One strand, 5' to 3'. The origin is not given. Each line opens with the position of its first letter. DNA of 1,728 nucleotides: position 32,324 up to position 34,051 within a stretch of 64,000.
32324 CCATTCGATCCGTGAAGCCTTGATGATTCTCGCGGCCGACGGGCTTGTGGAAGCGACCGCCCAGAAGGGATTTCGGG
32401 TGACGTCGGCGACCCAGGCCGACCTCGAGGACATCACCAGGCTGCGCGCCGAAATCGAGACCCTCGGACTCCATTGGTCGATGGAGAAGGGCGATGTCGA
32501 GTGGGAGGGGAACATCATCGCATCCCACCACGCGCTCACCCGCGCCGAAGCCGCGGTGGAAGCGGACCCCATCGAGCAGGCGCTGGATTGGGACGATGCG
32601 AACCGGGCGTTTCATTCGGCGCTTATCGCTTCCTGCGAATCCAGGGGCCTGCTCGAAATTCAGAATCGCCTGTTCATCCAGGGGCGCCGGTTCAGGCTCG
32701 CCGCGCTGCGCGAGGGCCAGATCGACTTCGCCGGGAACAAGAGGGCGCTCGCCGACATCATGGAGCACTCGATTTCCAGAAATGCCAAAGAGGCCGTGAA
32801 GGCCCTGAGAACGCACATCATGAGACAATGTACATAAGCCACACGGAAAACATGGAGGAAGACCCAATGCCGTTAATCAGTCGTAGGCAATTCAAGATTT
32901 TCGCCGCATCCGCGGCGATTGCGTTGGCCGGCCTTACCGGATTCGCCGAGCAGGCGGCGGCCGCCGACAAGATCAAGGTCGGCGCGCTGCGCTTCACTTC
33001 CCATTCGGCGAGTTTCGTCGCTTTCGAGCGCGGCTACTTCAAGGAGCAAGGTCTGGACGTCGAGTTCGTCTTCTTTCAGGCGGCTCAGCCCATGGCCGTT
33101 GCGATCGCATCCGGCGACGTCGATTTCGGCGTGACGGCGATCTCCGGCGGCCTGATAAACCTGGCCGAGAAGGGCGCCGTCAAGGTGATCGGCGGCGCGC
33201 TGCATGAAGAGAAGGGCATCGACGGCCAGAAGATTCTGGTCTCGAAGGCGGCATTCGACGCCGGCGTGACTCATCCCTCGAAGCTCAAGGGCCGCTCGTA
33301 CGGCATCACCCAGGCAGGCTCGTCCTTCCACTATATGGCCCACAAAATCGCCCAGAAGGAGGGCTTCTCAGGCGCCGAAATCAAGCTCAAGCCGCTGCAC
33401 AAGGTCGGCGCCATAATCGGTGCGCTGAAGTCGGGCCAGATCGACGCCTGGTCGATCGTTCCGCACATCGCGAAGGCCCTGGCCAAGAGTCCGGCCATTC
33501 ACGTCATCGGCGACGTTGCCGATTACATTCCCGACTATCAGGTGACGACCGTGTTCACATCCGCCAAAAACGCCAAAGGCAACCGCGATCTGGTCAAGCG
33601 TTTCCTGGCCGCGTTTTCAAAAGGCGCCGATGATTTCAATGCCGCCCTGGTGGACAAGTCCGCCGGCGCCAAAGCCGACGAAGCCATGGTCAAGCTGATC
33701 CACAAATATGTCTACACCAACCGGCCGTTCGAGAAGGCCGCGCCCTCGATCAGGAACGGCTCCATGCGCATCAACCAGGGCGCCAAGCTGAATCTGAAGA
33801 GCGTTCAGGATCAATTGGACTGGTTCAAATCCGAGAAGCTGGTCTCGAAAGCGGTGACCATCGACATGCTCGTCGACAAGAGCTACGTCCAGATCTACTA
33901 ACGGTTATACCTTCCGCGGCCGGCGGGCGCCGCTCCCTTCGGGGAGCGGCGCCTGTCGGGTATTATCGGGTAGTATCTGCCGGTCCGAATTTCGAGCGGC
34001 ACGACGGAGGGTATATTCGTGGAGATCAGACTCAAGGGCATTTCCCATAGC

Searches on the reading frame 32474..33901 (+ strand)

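Call 41: search_protein_families(library=pfam, proteins=[window:32474-33901:+], max_evalue=0.00001)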
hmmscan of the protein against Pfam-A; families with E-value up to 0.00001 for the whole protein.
window:32474-33901:+ (475 aa): 2 families
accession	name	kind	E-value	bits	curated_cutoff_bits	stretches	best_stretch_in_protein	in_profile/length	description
PF09084.16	NMT1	-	7.6e-23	82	20.5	1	175-387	2-208/216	NMT1/THI5 like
PF13379.11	NMT1_2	-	2.8e-09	37.6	24.7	1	164-380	5-230/252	NMT1-like family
